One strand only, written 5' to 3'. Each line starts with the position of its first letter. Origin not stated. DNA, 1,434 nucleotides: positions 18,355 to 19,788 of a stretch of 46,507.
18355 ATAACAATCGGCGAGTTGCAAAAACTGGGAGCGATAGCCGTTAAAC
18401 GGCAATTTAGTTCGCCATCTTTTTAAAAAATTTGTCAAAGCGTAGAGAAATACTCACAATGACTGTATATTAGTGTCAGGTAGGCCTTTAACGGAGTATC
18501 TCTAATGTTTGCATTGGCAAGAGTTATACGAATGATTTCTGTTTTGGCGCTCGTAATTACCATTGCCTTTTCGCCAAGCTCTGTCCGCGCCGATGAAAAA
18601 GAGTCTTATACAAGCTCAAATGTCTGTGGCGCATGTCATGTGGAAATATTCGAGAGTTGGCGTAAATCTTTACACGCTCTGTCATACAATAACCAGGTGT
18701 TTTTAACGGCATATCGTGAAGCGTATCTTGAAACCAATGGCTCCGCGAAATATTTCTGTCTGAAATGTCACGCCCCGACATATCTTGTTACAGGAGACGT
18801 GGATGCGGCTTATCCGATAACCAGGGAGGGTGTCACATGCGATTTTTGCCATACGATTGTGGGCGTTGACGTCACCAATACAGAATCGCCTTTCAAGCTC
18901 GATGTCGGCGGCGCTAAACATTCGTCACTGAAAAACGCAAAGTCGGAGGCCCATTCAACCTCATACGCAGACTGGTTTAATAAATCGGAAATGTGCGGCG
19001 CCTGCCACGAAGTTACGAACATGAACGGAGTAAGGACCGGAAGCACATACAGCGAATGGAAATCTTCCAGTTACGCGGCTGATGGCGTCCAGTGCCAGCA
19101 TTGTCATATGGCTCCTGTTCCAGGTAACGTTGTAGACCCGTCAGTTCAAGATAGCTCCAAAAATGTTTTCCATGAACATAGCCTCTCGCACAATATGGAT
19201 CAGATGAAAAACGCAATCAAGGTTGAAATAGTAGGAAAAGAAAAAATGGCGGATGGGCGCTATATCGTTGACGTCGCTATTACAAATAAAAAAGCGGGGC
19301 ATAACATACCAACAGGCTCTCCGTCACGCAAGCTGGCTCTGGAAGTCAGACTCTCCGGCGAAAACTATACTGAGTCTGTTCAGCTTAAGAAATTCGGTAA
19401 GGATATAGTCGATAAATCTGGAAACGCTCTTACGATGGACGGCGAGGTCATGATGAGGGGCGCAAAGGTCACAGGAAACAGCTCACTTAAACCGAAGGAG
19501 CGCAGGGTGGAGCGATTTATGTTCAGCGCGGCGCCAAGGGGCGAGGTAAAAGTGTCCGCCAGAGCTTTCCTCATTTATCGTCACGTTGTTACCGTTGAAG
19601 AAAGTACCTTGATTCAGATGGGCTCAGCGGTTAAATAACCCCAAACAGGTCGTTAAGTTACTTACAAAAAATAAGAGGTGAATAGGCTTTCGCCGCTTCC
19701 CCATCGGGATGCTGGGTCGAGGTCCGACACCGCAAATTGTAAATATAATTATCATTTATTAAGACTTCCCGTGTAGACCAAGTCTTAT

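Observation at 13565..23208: Uptake hydrogenase embedded in a dense multihaem / dihaem-b island: candidate H2-to-cytochrome electron conduit with a non-textbook layout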

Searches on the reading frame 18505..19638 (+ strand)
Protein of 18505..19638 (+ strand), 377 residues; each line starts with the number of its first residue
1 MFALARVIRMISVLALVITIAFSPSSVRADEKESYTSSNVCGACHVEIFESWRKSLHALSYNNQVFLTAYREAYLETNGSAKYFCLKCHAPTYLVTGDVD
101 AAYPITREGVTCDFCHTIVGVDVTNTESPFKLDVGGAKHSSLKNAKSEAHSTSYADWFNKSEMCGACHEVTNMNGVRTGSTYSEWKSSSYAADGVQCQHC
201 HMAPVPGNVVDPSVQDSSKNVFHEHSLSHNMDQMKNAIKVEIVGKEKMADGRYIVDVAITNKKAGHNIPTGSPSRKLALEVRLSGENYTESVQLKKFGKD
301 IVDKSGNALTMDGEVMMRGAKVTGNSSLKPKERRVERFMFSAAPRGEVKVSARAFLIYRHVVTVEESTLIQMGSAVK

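Call 4: search_protein_families(library=pfam, proteins=[window:18505-19638:+], max_evalue=0.01)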
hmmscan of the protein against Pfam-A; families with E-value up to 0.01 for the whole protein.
window:18505-19638:+ (377 aa): 4 families
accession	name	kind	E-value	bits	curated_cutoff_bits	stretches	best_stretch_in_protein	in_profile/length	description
PF13435.11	Cytochrome_C554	-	4.4e-12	47.2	20.8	1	40-117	1-84/84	Cytochrome c554 and c-prime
PF14522.11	Cytochrome_C7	-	9.3e-07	29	24.8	1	33-117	7-67/67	Cytochrome c7 and related cytochrome c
PF22113.1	Mtrc-MtrF_II-IV_dom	-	5e-06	26.6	30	1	85-208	9-132/176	Outer membrane cytochrome MtrC/MtrF-like, domains II/IV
PF03264.19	Cytochrom_NNT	-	0.0025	18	24.1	0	158-231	33-101/174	NapC/NirT cytochrome c family, N-terminal region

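Call 20: search_protein_families(library=ncbifam, proteins=[window:18505-19638:+], max_evalue=0.001)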
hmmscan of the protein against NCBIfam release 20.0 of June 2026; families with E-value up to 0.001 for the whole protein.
window:18505-19638:+ (377 aa): 6 families
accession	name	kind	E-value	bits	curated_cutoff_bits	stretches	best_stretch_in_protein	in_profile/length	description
NF040886.1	cyt_C_like_Sec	equivalog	4.4e-22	78.3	250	2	107-367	152-409/423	multiheme c-type cytochrome (seleno)protein ExtKL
NF041198.1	UshA_like_PCGU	equivalog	1.1e-07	30.8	275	1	29-118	399-481/519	UshA-like (seleno)protein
NF043010.1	Cyt554_Nsmonas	equivalog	4.9e-05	22.8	400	1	9-169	4-162/238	cytochrome c-550 CycA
TIGR03146.1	cyt_nit_nrfB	equivalog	5.2e-05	23.6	166.6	1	35-119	36-119/145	cytochrome c nitrite reductase pentaheme subunit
TIGR04257.1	nanowire_3heme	domain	0.00021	21.4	40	0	139-172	30-62/75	c(7)-type cytochrome triheme domain-containing protein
TIGR03508.1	decahem_SO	subfamily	0.00042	19.9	192.2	0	34-118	66-152/258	DmsE family decaheme c-type cytochrome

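Call 22: find_homologous_proteins(query=window:18505-19638:+)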
Query window:18505-19638:+ (377 aa): 383 proteins with E <= 0.001 among 2639 candidates; the best 120 are listed.
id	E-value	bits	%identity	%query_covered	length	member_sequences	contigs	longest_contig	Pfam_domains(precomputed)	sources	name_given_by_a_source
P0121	7.2e-252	853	100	100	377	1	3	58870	PF13435.12,PF14522.12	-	-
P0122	4.6e-139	482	56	95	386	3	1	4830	PF13435.12,PF14522.12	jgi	-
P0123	3.1e-137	476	53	100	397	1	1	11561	PF13435.12,PF14522.12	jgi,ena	-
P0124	9.2e-137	474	56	97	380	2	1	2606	PF13435.12,PF14522.12,PF22113.2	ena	-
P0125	9.3e-135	468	54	99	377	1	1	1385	PF13435.12,PF03264.20,PF14522.12,PF22113.2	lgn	-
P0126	1.5e-134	467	54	99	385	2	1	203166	PF13435.12,PF03264.20,PF14522.12,PF22113.2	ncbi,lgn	ncbi:MAG: multiheme c-type cytochrome [Candidatus Nitrospinota bacterium M3_3B_026]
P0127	2.6e-133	463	56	92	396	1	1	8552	PF13435.12,PF14522.12,PF22113.2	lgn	-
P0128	1.1e-129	451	54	98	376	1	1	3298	PF13435.12,PF22678.2,PF03264.20,PF14522.12,PF22113.2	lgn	-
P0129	3.1e-121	423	51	96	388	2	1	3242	PF13435.12,PF22113.2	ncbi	-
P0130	4.2e-120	419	50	97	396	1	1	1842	PF13435.12,PF14522.12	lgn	-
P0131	5.2e-120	419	51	91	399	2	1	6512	PF13435.12,PF14522.12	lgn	-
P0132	2.2e-119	417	49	99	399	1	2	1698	PF13435.12,PF14522.12,PF22113.2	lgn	-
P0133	3.8e-118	413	50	97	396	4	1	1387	PF13435.12,PF22113.2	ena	-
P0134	3.4e-117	410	50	98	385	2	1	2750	PF13435.12,PF14522.12,PF22113.2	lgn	-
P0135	7.6e-117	409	51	97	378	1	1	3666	PF09699.16,PF13435.12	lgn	-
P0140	6.5e-115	402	47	98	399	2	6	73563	PF13435.12,PF14522.12,PF22113.2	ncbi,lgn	-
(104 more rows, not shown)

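Call 23: find_encoding_contigs(protein=P0126, flank=8000, max_places=2)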
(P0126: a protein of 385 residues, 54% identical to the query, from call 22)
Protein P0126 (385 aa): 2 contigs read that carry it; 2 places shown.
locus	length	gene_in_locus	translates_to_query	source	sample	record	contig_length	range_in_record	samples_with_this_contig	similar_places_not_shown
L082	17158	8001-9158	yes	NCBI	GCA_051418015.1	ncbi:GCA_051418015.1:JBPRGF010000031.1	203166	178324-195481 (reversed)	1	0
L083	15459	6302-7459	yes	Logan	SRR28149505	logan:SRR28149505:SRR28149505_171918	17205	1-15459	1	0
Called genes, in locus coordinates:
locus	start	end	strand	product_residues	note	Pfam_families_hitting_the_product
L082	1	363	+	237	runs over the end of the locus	-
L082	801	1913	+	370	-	PF05222:AlaDh_PNT_N, PF01262:AlaDh_PNT_C, PF02826:2-Hacid_dh_C (weak)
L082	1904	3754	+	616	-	PF00069:Pkinase, PF03109:ABC1 (faint), PF07714:PK_Tyr_Ser-Thr, PF08308:PEGA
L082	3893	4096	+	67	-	PF07311:Dodecin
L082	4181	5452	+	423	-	PF07690:MFS_1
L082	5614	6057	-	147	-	PF00075:RNase_H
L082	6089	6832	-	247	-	-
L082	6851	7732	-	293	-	-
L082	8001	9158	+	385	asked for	PF03264:Cytochrom_NNT (faint), PF14522:Cytochrome_C7 (faint), PF22113:Mtrc-MtrF_II-IV_dom (faint), PF13435:Cytochrome_C554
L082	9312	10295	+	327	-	PF13692:Glyco_trans_1_4 (weak), PF00534:Glycos_transf_1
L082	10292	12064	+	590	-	PF13524:Glyco_trans_1_2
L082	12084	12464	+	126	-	PF02537:CRCB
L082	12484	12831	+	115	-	PF02641:DUF190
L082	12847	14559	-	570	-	PF01368:DHH, PF02272:DHHA1, PF17768:RecJ_OB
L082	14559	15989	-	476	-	PF02113:Peptidase_S13, PF13354:Beta-lactamase2 (faint)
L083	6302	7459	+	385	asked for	PF03264:Cytochrom_NNT (faint), PF14522:Cytochrome_C7 (faint), PF22113:Mtrc-MtrF_II-IV_dom (faint), PF13435:Cytochrome_C554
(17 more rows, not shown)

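Call 24: find_encoding_contigs(protein=P0123, flank=8000, max_places=2)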
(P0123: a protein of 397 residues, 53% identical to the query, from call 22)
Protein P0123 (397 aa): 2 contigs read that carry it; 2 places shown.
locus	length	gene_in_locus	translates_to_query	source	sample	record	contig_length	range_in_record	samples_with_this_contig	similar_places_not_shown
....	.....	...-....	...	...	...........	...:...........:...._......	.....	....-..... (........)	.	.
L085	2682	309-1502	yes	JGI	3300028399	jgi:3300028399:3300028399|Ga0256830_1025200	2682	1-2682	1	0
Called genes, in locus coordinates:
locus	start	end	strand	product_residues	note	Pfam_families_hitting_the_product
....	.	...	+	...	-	?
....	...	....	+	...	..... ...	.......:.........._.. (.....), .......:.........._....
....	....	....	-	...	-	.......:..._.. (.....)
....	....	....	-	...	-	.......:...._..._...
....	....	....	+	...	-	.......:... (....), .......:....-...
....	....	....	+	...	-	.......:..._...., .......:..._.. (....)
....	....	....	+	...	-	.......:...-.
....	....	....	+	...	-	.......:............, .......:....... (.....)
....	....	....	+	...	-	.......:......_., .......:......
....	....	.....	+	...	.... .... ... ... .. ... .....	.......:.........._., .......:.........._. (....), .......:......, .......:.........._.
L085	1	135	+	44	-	?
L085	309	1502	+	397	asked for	PF14522:Cytochrome_C7 (faint), PF13435:Cytochrome_C554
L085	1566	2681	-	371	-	?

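Call 25: find_encoding_contigs(protein=P0140, flank=8000, max_places=2)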
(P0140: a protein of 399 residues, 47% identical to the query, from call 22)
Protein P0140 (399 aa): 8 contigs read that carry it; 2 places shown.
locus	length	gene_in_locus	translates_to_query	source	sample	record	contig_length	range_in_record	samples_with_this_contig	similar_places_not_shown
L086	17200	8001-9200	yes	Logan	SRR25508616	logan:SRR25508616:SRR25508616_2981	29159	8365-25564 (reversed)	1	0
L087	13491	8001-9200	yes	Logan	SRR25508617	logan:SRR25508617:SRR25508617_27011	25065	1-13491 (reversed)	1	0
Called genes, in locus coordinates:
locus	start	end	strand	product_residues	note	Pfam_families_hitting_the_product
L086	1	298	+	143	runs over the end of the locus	PF01475:FUR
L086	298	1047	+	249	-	PF00005:ABC_tran, PF02463:SMC_N (faint), PF13304:AAA_21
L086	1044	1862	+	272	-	PF00950:ABC-3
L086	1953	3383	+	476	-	PF00224:PK, PF02887:PK_C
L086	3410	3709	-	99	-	PF05899:Cupin_3 (weak), PF07883:Cupin_2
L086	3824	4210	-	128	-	PF07022:Phage_CI_repr (weak)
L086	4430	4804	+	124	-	PF13560:HTH_31 (weak)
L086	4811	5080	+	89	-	PF04973:NMN_transporter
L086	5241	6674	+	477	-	PF00072:Response_reg, PF00158:Sigma54_activat, PF14532:Sigma54_activ_2, PF25601:AAA_lid_14, PF02954:HTH_8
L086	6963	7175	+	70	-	-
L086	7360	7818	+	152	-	PF26390:MamS_MamX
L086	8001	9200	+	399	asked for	PF22113:Mtrc-MtrF_II-IV_dom (faint), PF13435:Cytochrome_C554, PF14522:Cytochrome_C7 (faint)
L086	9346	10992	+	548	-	PF08447:PAS_3 (faint), PF00512:HisKA, PF02518:HATPase_c, PF00072:Response_reg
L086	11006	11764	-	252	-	PF03781:FGE-sulfatase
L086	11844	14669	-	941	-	PF00690:Cation_ATPase_N, PF00122:E1-E2_ATPase, PF13246:Cation_ATPase, PF00702:Hydrolase, PF00689:Cation_ATPase_C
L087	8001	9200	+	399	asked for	PF22113:Mtrc-MtrF_II-IV_dom (faint), PF13435:Cytochrome_C554, PF14522:Cytochrome_C7 (faint)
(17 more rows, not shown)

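Call 55: find_encoding_contigs(protein=window:18505-19638:+, flank=10000, max_places=4)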
Protein window:18505-19638:+ (377 aa): 2 contigs read that carry it; 2 places shown.
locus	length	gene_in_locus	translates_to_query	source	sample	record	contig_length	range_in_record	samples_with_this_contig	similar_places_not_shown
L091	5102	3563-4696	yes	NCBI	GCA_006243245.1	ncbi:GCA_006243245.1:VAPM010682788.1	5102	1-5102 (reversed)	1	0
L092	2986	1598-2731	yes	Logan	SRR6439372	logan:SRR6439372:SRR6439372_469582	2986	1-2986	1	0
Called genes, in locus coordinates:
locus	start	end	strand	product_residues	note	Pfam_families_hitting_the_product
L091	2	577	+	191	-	?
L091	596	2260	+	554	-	PF27537:HoxH, PF00374:NiFeSe_Hases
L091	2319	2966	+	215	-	PF01292:Ni_hydr_CYTB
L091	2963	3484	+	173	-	PF01750:HycI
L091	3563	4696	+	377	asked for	PF14522:Cytochrome_C7 (faint), PF13435:Cytochrome_C554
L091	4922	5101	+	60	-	?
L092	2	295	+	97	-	?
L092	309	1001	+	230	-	PF01292:Ni_hydr_CYTB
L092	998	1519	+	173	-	PF01750:HycI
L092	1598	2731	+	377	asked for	PF14522:Cytochrome_C7 (faint), PF13435:Cytochrome_C554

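Call 75: predict_structure(alignment_id=A2)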
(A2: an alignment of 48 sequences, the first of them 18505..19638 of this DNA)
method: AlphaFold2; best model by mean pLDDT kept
length: 377 residues; sequences in the alignment: 48
mean_pLDDT: 90.4   pTM: 0.83
mean pLDDT of the five models: 90.4, 90.3, 89.7, 87.5, 85.4
residues with pLDDT >= 90: 286; 70-90: 73; 50-70: 11; < 50: 7
segments of 3 or more residues with pLDDT < 50: 24-30
pLDDT, mean of each block of 10 residues (from residue 1): 76 80 47 81 94 92 93 93 92 93 94 95 91 92 87 92 92 92 95 92 90 84 79 87 96 97 94 94 94 97 97 92 97 98 93 96 91 97
secondary structure, 60 per line:
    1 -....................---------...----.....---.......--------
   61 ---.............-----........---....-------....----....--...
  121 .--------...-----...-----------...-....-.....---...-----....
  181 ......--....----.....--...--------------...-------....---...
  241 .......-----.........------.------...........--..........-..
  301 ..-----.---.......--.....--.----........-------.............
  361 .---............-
elements in order: H2-21 H38-42 H46-52 H64-76 H82-89 H93-96 H104-107 H112-115 E118-121 E130-132 E138-140 E152-154 H156-159 H161-165 E169-171 E177-180 H181-186 H189-192 H197-201 E204-206 E221-223 H231-234 E238-247 E253-261 E275-285 E288-297 E299-302 H312-318 E321-325 E333-340 E348-361 E365-376

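Call 77: fold_search(model_id=the predicted structure, library=pdb)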
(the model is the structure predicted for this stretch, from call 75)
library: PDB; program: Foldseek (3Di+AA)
matches with E <= 10: 1202; with E <= 0.001: 10
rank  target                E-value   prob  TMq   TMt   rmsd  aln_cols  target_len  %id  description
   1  5ze8                  2.3e-18  1.00  0.66  0.65   4.8       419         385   19  Crystal structure of a penta-heme cytochrome c552 from Thermochromatium tepidum (released 2018-04-25)
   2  2f1e_MODEL_1_A        7.5e-05  0.95  0.13  0.32  13.4       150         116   14  Solution structure of ApaG protein (released 2006-10-24)
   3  1tza_A                1.0e-04  1.00  0.18  0.39   7.6       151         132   11  X-ray structure of Northeast Structural Genomics Consortium target SoR45 (released 2004-07-27)
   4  1tza_B                1.2e-04  0.98  0.14  0.32  13.5       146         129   13  X-ray structure of Northeast Structural Genomics Consortium target SoR45 (released 2004-07-27)
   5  1xvs_A                1.9e-04  0.99  0.16  0.38   7.9       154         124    8  Crystal structure of apaG Protein from Vibrio cholerae (released 2004-12-14)
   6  1xq4_B                3.3e-04  1.00  0.18  0.45   7.7       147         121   12  Crystal Structure of the Putative ApaA Protein from Bordetella pertussis, Northeast Structural Genomics Target BeR40 (released 2004-11-09)
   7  1xq4_C                4.0e-04  0.99  0.18  0.44   7.5       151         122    7  Crystal Structure of the Putative ApaA Protein from Bordetella pertussis, Northeast Structural Genomics Target BeR40 (released 2004-11-09)
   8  1xq4_A                4.5e-04  1.00  0.18  0.44   7.5       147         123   11  Crystal Structure of the Putative ApaA Protein from Bordetella pertussis, Northeast Structural Genomics Target BeR40 (released 2004-11-09)
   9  5hdw                  4.8e-04  0.99  0.18  0.40   7.3       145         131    5  ApaG Domain of FBxo3 (released 2016-04-06)
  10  7wrk                  4.8e-04  0.94  0.16  0.33  13.0       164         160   12  Structure of hypothetical protein TTHA1873 from Thermus thermophilus (released 2022-03-09)
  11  6z9c                  1.1e-03  0.94  0.19  0.26  14.6       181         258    9  Structure of human POLDIP2, a multifaceted adaptor protein in metabolism and genome stability (released 2020-06-17)
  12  7e1y_A                1.2e-03  0.99  0.19  0.14   9.7       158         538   13  Staphylothermus marinus amylopullulanase -SmApu (released 2022-02-09)
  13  8ovr                  1.2e-03  0.54  0.19  0.13  20.7       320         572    8  Clostridium perfringens chitinase CP56_3454 apo form (released 2023-07-12)
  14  3pmq                  1.4e-03  0.75  0.17  0.12  16.2       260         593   11  Crystal structure of the outer membrane decaheme cytochrome MtrF (released 2011-05-25)
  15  6kzb_A                1.8e-03  0.75  0.15  0.09  15.7       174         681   11  Transglutaminase2 complexed with calcium (released 2020-12-09)
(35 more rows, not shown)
